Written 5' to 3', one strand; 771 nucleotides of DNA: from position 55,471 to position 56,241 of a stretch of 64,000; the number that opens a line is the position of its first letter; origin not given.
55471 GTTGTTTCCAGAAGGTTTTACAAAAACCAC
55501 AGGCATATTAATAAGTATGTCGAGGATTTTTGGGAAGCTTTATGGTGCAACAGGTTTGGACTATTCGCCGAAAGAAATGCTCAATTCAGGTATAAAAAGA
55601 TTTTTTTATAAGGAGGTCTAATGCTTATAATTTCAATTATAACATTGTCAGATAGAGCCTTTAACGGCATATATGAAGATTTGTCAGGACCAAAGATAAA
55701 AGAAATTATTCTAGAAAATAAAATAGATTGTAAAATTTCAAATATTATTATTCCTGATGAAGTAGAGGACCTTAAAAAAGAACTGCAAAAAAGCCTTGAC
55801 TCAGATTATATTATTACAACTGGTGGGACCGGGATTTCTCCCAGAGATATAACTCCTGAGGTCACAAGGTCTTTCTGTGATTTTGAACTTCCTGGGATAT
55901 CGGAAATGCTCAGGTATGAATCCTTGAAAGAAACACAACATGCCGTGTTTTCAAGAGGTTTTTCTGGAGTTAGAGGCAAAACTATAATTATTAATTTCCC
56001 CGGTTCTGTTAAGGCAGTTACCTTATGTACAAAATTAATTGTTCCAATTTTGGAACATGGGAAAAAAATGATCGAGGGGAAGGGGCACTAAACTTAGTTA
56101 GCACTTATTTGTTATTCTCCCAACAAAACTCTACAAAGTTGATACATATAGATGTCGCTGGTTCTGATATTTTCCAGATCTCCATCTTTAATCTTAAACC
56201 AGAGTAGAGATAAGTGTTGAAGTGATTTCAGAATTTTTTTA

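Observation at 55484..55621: Third copy of the same element forms an upstream ORF translationally coupled to mogA, immediately after rnpB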

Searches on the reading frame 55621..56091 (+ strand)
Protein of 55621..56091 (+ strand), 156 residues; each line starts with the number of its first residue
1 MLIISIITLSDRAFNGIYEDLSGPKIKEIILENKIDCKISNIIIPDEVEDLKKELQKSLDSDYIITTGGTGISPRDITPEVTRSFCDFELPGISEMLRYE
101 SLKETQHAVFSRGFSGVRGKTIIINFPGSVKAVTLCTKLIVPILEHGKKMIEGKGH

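Call 12: find_encoding_contigs(protein=window:55621-56091:+, flank=3000, max_places=10)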
Protein window:55621-56091:+ (156 aa): no gene with exactly this product is on record in the collection.

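Call 31: find_homologous_proteins(query=window:55621-56088:+, max_evalue=1e-20)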
Query window:55621-56088:+ (156 aa): 3804 proteins with E <= 1e-20 among 4174 candidates; the best 120 are listed.
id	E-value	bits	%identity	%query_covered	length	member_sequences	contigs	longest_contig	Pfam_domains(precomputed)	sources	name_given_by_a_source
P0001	8.6e-96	336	100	100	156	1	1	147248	PF00994.30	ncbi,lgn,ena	-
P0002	2.2e-77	276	81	100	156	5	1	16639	PF00994.30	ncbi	-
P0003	9.6e-77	274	79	100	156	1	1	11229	PF00994.30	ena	-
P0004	1.3e-71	258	78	100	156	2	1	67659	PF00994.30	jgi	-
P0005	1.0e-70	255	74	100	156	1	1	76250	PF00994.30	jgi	-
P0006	1.3e-64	235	72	100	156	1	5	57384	PF00994.30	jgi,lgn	jgi:molybdenum cofactor synthesis domain-containing protein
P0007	1.3e-63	232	68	100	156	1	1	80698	PF00994.30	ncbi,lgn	ncbi:MAG: MogA/MoaB family molybdenum cofactor biosynthesis protein [Acidobacteriota bacterium]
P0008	2.4e-63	231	69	100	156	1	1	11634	PF00994.30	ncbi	-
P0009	6.4e-63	229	69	100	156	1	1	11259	PF00994.30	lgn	-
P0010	1.2e-62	228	68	100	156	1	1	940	PF00994.30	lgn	-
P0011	2.3e-62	228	69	100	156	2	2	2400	PF00994.30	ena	-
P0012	3.0e-62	227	65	100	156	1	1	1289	PF00994.30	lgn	-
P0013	3.3e-62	227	68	100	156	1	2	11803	PF00994.30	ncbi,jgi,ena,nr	ncbi:MAG TPA: MogA/MoaB family molybdenum cofactor biosynthesis protein [Acidobacteriota bacterium]|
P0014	3.6e-62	227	69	100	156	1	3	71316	PF00994.30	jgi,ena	-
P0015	3.7e-62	227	69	100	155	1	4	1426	PF00994.30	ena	-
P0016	3.8e-62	227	67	100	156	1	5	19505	PF00994.30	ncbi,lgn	-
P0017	4.2e-62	227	67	98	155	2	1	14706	PF00994.30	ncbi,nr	ncbi:MAG: MogA/MoaB family molybdenum cofactor biosynthesis protein [Candidatus Aminicenantes bacter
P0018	4.8e-62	227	67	100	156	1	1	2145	PF00994.30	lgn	-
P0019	5.2e-62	226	71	100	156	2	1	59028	PF00994.30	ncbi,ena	-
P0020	7.0e-62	226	71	100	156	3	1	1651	PF00994.30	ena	-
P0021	7.8e-62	226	65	100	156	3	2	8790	PF00994.30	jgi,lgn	jgi:molybdenum cofactor synthesis domain-containing protein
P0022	8.0e-62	226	65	100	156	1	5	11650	PF00994.30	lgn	-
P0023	8.4e-62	226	65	100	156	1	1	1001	PF00994.30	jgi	jgi:molybdenum cofactor synthesis domain-containing protein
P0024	1.2e-61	225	67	100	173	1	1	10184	PF00994.30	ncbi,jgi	-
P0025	1.5e-61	225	65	100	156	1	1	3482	PF00994.30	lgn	-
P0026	1.6e-61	225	67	100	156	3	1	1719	PF00994.30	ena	-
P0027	1.8e-61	225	67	98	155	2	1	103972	PF00994.30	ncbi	ncbi:MAG: MogA/MoaB family molybdenum cofactor biosynthesis protein [Candidatus Aminicenantes bacter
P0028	2.1e-61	224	67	98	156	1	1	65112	PF00994.30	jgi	-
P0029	2.5e-61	224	64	100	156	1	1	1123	PF00994.30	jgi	jgi:molybdopterin adenylyltransferase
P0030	3.3e-61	224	64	100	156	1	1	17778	PF00994.30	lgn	-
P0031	5.6e-61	223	65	100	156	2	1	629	PF00994.30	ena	-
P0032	7.0e-61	223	65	100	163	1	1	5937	PF00994.30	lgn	-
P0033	7.3e-61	223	62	100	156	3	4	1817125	PF00994.30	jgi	-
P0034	7.7e-61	223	67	98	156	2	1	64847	PF00994.30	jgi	-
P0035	8.6e-61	223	65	100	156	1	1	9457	PF00994.30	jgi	-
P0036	8.7e-61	222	65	100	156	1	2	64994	PF00994.30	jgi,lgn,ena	-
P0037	9.7e-61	222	67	100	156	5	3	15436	PF00994.30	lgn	-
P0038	1.1e-60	222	65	100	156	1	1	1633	PF00994.30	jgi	-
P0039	1.3e-60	222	65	100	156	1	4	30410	PF00994.30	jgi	jgi:molybdopterin adenylyltransferase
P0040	1.3e-60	222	64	100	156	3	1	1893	PF00994.30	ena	-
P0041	1.3e-60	222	66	100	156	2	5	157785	PF00994.30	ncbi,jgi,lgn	jgi:molybdopterin adenylyltransferase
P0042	1.6e-60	222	64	100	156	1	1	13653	PF00994.30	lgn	-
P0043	1.7e-60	222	65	100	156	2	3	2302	PF00994.30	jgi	-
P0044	1.7e-60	222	64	100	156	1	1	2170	PF00994.30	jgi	-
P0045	1.7e-60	222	64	100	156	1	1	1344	PF00994.30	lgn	-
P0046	1.7e-60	222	63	100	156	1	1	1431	PF00994.30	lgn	-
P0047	1.7e-60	222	67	100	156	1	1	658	PF00994.30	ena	-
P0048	1.9e-60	221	63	100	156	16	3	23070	PF00994.30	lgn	-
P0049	2.3e-60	221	67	100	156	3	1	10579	PF00994.30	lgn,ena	-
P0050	2.8e-60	221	64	100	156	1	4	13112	PF00994.30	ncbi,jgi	-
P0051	2.9e-60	221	65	100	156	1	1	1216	PF00994.30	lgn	-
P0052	3.0e-60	221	67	100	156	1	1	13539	PF00994.30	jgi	-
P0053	3.4e-60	221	67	100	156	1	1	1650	PF00994.30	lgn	-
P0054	3.5e-60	221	65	100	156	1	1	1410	PF00994.30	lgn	-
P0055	3.8e-60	220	64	100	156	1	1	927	PF00994.30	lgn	-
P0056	4.2e-60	220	64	100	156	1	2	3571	PF00994.30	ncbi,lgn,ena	-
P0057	4.4e-60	220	63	100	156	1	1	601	PF00994.30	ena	-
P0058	4.6e-60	220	63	100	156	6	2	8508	PF00994.30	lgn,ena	-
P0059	4.8e-60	220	65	100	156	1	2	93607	PF00994.30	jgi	-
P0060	4.9e-60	220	64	100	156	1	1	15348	PF00994.30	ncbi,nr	ncbi:MAG: MogA/MoaB family molybdenum cofactor biosynthesis protein [bacterium]|nr:MogA/MoaB family 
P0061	5.3e-60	220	64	100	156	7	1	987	PF00994.30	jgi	-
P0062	5.9e-60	220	63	100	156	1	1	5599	PF00994.30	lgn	-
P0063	6.0e-60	220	63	100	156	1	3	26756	PF00994.30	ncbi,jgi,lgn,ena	-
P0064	7.1e-60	220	62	100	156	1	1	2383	PF00994.30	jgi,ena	-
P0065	8.4e-60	219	63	100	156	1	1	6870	PF00994.30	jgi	-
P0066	8.7e-60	219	63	100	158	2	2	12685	PF00994.30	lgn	-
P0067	8.8e-60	219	66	100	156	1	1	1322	PF00994.30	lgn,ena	-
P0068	9.1e-60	219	65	100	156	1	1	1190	PF00994.30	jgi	jgi:molybdopterin adenylyltransferase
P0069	1.0e-59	219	65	100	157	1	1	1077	PF00994.30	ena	-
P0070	1.0e-59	219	67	100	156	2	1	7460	PF00994.30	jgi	-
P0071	1.2e-59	219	68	100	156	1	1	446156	PF00994.30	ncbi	-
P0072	1.2e-59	219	67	100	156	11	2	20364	PF00994.30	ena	-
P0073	1.4e-59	219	69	100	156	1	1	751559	PF00994.30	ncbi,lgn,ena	-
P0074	1.5e-59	218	63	100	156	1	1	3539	PF00994.30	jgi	-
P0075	1.6e-59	218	66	100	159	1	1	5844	PF00994.30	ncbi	-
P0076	1.8e-59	218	64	100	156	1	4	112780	PF00994.30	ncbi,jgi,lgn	-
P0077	1.8e-59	218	65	100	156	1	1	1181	PF00994.30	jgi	-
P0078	2.3e-59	218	69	98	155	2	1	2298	PF00994.30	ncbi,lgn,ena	-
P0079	2.4e-59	218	63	100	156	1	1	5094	PF00994.30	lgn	-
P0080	2.6e-59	218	61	100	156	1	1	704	PF00994.30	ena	-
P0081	2.6e-59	218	65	100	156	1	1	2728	PF00994.30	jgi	jgi:molybdopterin adenylyltransferase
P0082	2.7e-59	218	67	100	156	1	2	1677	PF00994.30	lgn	-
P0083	2.8e-59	218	66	100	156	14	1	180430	PF00994.30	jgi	-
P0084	3.0e-59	218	63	100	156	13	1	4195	PF00994.30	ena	-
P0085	3.2e-59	217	62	100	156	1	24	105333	PF00994.30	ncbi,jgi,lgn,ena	-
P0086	3.4e-59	217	63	100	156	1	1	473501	PF00994.30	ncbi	-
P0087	3.4e-59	217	65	100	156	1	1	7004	PF00994.30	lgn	-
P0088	3.6e-59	217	61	100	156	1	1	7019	PF00994.30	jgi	-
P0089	3.7e-59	217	62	100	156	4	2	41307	PF00994.30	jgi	-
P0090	4.3e-59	217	62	100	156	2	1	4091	PF00994.30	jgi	jgi:molybdenum cofactor synthesis domain-containing protein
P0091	4.6e-59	217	66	100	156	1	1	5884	PF00994.30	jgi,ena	-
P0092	4.9e-59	217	63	100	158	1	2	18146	PF00994.30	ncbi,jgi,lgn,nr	ncbi:MAG: MogA/MoaB family molybdenum cofactor biosynthesis protein [Acidobacteria bacterium]|jgi:mo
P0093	5.5e-59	217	63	100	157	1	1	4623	PF00994.30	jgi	jgi:molybdopterin adenylyltransferase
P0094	6.1e-59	216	65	100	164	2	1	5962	PF00994.30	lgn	-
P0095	6.3e-59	216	63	100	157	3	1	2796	PF00994.30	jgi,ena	-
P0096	6.3e-59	216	65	100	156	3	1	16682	PF00994.30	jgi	-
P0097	6.4e-59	216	64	100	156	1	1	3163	PF00994.30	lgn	-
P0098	6.4e-59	216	63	100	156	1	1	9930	PF00994.30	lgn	-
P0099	6.5e-59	216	63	98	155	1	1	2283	PF00994.30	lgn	-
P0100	6.8e-59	216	64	100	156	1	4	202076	PF00994.30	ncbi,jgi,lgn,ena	-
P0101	6.9e-59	216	60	100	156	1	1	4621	PF00994.30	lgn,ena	-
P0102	8.2e-59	216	64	100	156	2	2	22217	PF00994.30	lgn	-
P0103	9.3e-59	216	66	100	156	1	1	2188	PF00994.30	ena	-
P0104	9.4e-59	216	62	100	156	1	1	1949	PF00994.30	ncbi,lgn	ncbi:MAG: molybdenum cofactor biosynthesis protein B [Candidatus Aminicenantales bacterium]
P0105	9.4e-59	216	61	98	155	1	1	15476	PF00994.30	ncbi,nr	ncbi:MAG TPA: MogA/MoaB family molybdenum cofactor biosynthesis protein [Candidatus Aminicenantes ba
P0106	1.1e-58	216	66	100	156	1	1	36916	PF00994.30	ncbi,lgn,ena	-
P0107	1.1e-58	216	62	100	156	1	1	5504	PF00994.30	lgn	-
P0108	1.2e-58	216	66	100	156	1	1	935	PF00994.30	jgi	jgi:molybdenum cofactor synthesis domain-containing protein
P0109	1.2e-58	215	63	100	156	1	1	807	PF00994.30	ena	-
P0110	1.4e-58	215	64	100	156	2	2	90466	PF00994.30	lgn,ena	-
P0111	1.5e-58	215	60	100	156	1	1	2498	PF00994.30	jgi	jgi:molybdopterin adenylyltransferase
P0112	1.5e-58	215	66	100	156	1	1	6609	PF00994.30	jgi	-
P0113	1.5e-58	215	62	100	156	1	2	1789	PF00994.30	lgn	-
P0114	1.5e-58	215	62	100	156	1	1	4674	PF00994.30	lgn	-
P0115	1.7e-58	215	63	100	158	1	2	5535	PF00994.30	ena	-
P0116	1.7e-58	215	62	100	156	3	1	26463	PF00994.30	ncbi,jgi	jgi:molybdenum cofactor synthesis domain-containing protein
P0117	1.8e-58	215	63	100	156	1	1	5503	PF00994.30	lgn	-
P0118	1.8e-58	215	61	98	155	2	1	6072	PF00994.30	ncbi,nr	ncbi:MAG: MogA/MoaB family molybdenum cofactor biosynthesis protein [Candidatus Aminicenantes bacter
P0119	1.9e-58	215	63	100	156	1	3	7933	PF00994.30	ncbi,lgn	-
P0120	2.0e-58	215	65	100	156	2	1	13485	PF00994.30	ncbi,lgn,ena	-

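Call 33: find_encoding_contigs(protein=P0001, flank=1500, max_places=3)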
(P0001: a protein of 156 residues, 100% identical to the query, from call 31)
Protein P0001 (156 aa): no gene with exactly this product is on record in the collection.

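Call 34: find_encoding_contigs(protein=P0002, flank=2500, max_places=3)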
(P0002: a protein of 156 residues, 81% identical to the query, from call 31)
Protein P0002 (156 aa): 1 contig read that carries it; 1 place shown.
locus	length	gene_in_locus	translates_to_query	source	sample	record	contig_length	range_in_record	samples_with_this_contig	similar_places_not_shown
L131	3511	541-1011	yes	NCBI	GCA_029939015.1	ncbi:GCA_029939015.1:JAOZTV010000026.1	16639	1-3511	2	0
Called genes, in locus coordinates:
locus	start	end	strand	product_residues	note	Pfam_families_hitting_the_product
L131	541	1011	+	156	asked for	PF00994:MoCF_biosynth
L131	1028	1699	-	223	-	-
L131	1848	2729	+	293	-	PF01048:PNP_UDP_1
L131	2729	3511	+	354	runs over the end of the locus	PF00871:Acetate_kinase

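Call 35: find_encoding_contigs(protein=P0003, flank=2500, max_places=3)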
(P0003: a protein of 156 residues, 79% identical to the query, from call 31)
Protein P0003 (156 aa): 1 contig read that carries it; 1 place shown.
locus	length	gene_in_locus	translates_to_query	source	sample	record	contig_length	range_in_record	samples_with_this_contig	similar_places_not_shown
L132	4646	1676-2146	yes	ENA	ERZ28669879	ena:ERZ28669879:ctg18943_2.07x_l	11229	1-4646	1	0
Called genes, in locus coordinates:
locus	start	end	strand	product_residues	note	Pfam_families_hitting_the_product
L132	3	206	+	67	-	?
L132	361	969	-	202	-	-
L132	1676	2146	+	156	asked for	PF00994:MoCF_biosynth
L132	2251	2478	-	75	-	-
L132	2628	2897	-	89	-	-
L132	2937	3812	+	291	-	PF01048:PNP_UDP_1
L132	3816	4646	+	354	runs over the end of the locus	PF00871:Acetate_kinase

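Call 36: find_encoding_contigs(protein=P0004, flank=2500, max_places=3)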
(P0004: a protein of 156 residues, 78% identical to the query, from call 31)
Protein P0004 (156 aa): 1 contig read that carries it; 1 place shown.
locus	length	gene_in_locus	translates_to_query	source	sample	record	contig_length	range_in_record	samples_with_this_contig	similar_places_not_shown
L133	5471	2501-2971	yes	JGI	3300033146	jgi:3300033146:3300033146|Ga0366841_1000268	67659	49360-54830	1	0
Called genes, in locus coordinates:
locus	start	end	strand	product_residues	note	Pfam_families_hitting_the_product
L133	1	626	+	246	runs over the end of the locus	-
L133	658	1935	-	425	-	-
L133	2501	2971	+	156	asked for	PF00994:MoCF_biosynth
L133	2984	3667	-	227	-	-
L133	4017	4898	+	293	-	PF01048:PNP_UDP_1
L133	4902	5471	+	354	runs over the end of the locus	PF00871:Acetate_kinase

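Call 58: list_cluster_members(proteins=[P0001])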
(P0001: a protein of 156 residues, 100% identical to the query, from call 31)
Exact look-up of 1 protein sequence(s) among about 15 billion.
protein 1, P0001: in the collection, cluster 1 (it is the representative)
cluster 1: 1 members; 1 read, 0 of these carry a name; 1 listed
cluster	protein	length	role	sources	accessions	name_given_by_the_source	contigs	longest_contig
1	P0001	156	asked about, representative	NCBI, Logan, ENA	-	-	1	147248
